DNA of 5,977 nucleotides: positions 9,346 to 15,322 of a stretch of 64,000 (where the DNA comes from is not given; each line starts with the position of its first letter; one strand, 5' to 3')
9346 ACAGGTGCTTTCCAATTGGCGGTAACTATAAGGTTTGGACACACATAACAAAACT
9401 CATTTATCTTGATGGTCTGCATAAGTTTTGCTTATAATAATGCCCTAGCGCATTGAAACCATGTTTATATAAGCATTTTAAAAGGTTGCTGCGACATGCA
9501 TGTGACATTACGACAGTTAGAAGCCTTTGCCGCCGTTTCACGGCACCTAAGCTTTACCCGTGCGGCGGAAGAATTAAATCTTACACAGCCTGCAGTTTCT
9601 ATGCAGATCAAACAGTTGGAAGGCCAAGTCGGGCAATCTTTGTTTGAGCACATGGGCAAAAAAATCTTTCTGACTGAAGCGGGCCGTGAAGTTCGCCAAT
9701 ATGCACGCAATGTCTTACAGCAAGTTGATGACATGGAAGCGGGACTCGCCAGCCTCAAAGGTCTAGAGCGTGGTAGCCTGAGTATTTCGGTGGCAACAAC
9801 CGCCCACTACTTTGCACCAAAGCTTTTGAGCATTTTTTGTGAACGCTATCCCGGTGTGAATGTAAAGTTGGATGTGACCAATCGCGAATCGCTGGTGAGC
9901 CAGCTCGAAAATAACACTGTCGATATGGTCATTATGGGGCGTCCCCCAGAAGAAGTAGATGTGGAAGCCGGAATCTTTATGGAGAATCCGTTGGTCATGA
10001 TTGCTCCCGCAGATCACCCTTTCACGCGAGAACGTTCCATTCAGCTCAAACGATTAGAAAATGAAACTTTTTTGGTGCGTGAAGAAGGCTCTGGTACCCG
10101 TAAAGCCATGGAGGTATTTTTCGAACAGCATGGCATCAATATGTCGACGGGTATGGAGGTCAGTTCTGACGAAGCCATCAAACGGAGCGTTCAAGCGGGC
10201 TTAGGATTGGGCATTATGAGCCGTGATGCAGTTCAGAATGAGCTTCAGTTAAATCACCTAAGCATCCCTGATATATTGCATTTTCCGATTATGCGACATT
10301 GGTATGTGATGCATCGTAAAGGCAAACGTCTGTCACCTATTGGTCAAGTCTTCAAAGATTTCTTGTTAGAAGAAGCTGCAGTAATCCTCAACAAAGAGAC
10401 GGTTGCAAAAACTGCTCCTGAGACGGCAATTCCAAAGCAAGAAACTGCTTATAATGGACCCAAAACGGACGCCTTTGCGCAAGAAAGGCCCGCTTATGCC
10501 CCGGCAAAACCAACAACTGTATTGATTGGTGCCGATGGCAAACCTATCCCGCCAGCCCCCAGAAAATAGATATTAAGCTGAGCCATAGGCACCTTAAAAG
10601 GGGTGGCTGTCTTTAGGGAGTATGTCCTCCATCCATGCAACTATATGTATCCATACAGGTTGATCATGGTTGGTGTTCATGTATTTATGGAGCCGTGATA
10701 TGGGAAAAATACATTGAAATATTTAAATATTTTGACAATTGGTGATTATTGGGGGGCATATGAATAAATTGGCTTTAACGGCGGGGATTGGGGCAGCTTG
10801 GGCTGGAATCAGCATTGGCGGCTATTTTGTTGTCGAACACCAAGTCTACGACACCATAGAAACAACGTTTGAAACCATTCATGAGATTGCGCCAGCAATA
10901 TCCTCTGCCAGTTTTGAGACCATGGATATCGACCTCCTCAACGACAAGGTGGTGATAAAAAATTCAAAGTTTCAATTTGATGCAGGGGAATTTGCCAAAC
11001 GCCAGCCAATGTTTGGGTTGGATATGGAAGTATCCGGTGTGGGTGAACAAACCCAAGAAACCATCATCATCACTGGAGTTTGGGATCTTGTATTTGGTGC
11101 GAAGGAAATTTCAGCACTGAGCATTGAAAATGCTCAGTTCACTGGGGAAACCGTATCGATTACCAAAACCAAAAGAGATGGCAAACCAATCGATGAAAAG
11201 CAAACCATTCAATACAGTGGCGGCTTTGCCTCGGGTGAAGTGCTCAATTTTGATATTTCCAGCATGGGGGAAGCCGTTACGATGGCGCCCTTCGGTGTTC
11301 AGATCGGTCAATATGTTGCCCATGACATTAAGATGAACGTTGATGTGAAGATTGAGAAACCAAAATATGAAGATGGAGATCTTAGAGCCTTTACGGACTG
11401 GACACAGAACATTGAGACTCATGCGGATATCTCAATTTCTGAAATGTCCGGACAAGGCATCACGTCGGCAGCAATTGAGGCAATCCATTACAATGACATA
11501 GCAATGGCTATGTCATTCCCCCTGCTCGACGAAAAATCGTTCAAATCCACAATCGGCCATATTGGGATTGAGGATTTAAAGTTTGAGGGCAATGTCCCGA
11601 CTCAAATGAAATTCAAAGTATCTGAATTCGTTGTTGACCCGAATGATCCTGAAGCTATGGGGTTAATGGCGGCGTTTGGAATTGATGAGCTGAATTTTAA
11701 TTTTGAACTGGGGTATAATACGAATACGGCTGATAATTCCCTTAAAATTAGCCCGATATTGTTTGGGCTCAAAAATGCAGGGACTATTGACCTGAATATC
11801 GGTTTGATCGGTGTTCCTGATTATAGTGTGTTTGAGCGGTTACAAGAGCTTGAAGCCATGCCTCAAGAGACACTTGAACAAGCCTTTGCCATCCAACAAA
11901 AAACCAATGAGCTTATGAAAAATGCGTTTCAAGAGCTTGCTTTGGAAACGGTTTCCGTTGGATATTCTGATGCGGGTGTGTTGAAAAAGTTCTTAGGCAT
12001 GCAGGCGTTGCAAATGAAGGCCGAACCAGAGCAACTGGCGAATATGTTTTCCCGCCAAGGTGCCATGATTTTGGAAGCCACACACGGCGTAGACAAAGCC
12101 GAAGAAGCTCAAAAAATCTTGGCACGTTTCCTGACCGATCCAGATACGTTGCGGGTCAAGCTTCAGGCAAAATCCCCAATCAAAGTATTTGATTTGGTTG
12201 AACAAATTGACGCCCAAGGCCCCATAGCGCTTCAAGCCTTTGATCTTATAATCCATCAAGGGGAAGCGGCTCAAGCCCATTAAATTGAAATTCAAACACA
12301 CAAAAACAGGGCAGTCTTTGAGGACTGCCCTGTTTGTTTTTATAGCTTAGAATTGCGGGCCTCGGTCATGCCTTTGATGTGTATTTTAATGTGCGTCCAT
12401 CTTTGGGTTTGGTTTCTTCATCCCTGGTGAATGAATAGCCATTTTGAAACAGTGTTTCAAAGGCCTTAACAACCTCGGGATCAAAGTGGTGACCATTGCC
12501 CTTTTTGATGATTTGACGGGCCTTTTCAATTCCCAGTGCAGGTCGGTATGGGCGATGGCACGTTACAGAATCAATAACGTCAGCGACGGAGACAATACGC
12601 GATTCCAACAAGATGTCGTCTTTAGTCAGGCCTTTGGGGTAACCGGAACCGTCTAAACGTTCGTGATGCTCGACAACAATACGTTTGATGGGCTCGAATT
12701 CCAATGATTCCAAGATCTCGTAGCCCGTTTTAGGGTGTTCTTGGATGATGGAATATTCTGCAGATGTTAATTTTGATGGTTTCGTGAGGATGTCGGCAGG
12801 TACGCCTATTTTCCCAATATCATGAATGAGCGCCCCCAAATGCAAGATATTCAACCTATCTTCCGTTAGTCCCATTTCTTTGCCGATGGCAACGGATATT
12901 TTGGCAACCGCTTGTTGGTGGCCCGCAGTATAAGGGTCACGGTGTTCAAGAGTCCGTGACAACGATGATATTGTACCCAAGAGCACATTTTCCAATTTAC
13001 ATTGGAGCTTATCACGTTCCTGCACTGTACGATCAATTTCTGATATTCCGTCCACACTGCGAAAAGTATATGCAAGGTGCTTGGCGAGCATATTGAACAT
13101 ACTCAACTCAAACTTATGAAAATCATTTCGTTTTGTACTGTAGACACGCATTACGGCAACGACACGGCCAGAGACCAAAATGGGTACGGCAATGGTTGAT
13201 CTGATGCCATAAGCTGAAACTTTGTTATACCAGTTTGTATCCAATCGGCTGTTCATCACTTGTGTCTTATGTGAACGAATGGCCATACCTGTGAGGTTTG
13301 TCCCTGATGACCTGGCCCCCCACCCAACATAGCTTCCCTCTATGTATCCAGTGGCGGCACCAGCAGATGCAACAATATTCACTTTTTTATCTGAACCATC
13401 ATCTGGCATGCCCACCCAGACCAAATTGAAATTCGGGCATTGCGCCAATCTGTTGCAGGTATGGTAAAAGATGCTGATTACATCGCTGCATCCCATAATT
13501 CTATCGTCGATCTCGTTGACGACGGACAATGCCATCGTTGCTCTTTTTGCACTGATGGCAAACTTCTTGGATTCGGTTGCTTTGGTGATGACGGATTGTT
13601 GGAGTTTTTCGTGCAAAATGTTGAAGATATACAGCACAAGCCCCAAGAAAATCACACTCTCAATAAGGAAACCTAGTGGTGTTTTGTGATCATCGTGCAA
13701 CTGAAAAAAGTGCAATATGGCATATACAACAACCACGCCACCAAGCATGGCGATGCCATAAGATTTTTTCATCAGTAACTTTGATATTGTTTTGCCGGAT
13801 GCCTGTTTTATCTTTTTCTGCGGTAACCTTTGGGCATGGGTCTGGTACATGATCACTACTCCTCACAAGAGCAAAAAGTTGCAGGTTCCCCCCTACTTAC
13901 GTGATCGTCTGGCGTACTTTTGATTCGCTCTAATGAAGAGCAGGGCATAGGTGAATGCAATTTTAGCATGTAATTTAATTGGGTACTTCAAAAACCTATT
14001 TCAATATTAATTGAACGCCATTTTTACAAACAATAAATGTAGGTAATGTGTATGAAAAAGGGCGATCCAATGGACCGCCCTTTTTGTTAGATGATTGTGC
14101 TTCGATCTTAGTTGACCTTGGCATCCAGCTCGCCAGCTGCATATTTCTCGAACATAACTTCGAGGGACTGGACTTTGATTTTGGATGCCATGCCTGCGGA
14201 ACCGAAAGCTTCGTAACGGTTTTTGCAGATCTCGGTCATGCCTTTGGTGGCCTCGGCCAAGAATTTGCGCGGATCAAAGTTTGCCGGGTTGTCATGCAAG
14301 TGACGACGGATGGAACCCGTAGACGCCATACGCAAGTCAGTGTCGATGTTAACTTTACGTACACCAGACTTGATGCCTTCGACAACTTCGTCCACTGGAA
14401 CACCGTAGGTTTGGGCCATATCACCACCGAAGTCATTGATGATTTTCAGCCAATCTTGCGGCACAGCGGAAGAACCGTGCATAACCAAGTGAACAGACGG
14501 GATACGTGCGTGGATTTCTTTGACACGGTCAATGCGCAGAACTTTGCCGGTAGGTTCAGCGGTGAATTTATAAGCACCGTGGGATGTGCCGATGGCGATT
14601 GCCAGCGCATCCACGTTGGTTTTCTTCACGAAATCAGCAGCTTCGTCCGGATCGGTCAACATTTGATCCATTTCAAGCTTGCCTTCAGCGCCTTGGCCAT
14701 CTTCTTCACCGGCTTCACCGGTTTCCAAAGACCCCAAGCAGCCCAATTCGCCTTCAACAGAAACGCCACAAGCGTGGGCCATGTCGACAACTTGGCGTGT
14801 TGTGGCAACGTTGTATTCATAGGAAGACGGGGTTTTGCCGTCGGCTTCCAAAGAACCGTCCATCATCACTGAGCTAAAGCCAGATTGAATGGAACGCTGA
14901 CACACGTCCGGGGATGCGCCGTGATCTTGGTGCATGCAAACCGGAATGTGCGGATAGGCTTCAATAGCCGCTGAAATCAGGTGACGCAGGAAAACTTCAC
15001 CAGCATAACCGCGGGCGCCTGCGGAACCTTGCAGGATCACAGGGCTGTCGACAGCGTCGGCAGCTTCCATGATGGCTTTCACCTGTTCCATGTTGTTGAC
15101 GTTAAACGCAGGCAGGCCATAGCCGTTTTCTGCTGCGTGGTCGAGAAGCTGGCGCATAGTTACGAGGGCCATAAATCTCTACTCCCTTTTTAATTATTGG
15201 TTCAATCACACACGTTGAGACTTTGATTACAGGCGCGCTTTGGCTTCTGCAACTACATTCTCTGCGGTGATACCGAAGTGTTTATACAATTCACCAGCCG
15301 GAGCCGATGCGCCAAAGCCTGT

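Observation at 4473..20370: Candidate non-CbbR regulon: GGGTAGG motif ahead of CBB regeneration genes and an adjacent LuxR-family regulator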

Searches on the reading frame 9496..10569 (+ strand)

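Call 7: search_protein_families(library=ncbifam, proteins=[window:9496-10569:+])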
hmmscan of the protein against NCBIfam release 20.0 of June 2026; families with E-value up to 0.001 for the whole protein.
window:9496-10569:+ (357 aa): 55 families (the best 25 are shown)
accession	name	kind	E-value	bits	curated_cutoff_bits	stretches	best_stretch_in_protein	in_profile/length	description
NF045990.1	TransRegCbbRRhodb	equivalog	2.1e-79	266.8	450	1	2-296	5-302/304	LysR family regulator CbbR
NF040786.1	LysR_Sec_metab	equivalog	7.3e-67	225.5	250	1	4-292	2-296/298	selenium metabolism-associated LysR family transcriptional regulator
TIGR03339.1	phn_lysR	subfamily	1.9e-57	194.6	341.1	1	7-260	1-252/279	aminoethylphosphonate catabolism associated LysR family transcriptional regulator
NF040889.1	trans_reg_YeiE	equivalog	2.5e-54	184.5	480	1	1-286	1-282/288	DNA-binding transcriptional regulator YeiE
NF008095.0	PRK10837.1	subfamily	3.3e-50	171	281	1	1-290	1-286/290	LysR family transcriptional regulator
NF008416.0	PRK11242.1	equivalog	9.6e-46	156.4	277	1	5-297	3-294/300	transcriptional regulator CynR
NF053705.1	TransRegGltCGpos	equivalog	9.8e-43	146.5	350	1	5-292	3-291/300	glutamate biosynthesis transcriptional regulator GltC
NF047520.1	trans_act_CidR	equivalog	6.3e-39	133.9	415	1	5-290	3-288/292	cidABC operon transcriptional activator CidR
TIGR02424.1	TF_pcaQ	equivalog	5.5e-37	127.3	303.8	1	3-286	3-290/300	pca operon transcription factor PcaQ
NF045775.1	acetoin_reg_AlsR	exception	9.3e-36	123.8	430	1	4-278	2-277/290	acetoin biosynthesis transcriptional regulator AlsR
NF008722.0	PRK11716.1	equivalog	2.9e-35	121.7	246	1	5-243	3-243/293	HTH-type transcriptional activator IlvY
NF008352.0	PRK11139.1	subfamily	8.4e-35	120.3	288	1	5-296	8-294/305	transcriptional regulator GcvA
NF008361.0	PRK11151.1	equivalog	7.1e-32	110.9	329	1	5-276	3-275/305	DNA-binding transcriptional regulator OxyR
NF009327.0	PRK12684.1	subfamily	7.5e-31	107.5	402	1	5-251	3-253/313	CysB family HTH-type transcriptional regulator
NF007385.0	PRK09906.1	equivalog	2e-30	105.9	356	1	4-241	2-241/296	DNA-binding transcriptional regulator HcaR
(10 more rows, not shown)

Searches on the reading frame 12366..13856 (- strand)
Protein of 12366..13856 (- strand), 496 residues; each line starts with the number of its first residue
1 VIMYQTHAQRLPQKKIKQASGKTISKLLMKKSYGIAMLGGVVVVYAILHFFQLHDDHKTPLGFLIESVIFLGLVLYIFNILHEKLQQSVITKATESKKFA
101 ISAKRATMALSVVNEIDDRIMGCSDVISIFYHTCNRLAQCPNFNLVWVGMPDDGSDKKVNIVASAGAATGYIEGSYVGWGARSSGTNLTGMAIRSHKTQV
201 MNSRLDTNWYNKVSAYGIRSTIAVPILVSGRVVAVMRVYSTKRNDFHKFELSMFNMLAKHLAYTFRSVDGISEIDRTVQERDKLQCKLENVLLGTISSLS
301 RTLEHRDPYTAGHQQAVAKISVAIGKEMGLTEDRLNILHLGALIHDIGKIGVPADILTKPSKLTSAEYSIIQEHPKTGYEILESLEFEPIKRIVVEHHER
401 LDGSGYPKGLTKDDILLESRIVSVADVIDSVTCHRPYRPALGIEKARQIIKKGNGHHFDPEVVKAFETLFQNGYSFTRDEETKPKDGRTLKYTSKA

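Call 7: search_protein_families(library=ncbifam, proteins=[window:12366-13856:-])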
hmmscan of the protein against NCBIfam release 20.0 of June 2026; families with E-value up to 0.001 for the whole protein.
window:12366-13856:- (496 aa): 4 families
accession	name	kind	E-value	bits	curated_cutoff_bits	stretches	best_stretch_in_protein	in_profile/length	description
NF053512.1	nitric_RR_NosR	exception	3.1e-36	125.3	400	1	272-479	154-363/422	response regulator c-di-GMP phosphodiesterase, NosR family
TIGR00277.1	HDIG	domain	1.3e-07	31.4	27.6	1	310-399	5-83/84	HDIG domain-containing metalloprotein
NF045665.1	NTPtran_DVU1551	equivalog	4e-05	22.8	315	0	299-349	207-259/359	DVU_1551 family NTP transferase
NF038230.1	Regu_Geo_Pelo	equivalog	0.00013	20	1200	1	187-287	435-542/935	GPMC system transcriptional regulator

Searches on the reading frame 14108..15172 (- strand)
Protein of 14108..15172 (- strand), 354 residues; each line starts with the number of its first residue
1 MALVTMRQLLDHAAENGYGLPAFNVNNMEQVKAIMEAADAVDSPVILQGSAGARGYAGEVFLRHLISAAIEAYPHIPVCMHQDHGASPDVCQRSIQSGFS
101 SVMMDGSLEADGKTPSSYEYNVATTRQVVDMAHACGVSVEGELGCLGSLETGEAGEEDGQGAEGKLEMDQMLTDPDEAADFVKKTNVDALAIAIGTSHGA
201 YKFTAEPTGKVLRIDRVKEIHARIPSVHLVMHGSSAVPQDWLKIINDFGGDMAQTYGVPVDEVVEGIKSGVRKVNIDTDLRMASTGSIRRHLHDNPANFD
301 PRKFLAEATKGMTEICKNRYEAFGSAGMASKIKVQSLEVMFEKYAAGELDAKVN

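Call 7: search_protein_families(library=ncbifam, proteins=[window:14108-15172:-])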
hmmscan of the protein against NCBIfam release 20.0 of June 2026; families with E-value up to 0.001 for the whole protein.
window:14108-15172:- (354 aa): 20 families
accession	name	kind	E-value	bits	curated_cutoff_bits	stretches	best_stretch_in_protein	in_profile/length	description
TIGR01521.1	FruBisAldo_II_B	equivalog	1.4e-188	626.2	496.35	1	3-349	1-347/347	class II fructose-bisphosphate aldolase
TIGR00167.1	cbbA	subfamily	7.4e-98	327.5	215.6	1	1-328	1-289/290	ketose-bisphosphate aldolase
NF005481.0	PRK07084.1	equivalog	1.8e-92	310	511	1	2-326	11-321/324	class II fructose-bisphosphate aldolase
TIGR01859.1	fruc_bis_ald_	equivalog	1.1e-86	291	343.05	1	3-328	1-281/282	class II fructose-1,6-bisphosphate aldolase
NF009497.0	PRK12857.1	equivalog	1.4e-77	260.8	423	2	1-243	1-219/284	class II fructose-1,6-bisphosphate aldolase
NF004493.0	PRK05835.1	equivalog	1.7e-76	257.4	558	1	3-327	2-305/307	class II fructose-bisphosphate aldolase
NF009374.0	PRK12737.1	subfamily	9.1e-69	231.6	383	2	1-243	1-219/284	tagatose-bisphosphate aldolase subunit GatY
NF006626.0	PRK09195.1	subfamily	2.3e-66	223.8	384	2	1-242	1-218/284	tagatose-bisphosphate aldolase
NF006042.0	PRK08185.1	subfamily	1.5e-65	221.4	405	2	3-240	2-216/287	hypothetical protein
TIGR01858.1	tag_bisphos_ald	equivalog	2.6e-62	210.5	443.55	2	4-243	2-217/282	tagatose bisphosphate family class II aldolase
NF006376.0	PRK08610.1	equivalog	2.4e-53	181.7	527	2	1-243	1-220/286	class II fructose-bisphosphate aldolase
NF009375.0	PRK12738.1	equivalog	1.5e-49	168.7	542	2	1-245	1-221/286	tagatose-bisphosphate aldolase subunit KbaY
NF005590.0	PRK07315.1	equivalog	6.3e-48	163.6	443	2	1-243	1-219/293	class II fructose-bisphosphate aldolase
NF005823.0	PRK07709.1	equivalog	5e-47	161.1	545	2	1-241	1-218/285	class II fructose-bisphosphate aldolase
NF005288.0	PRK06806.1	equivalog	8.1e-47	159.8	396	1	1-243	1-217/281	class II fructose-bisphosphate aldolase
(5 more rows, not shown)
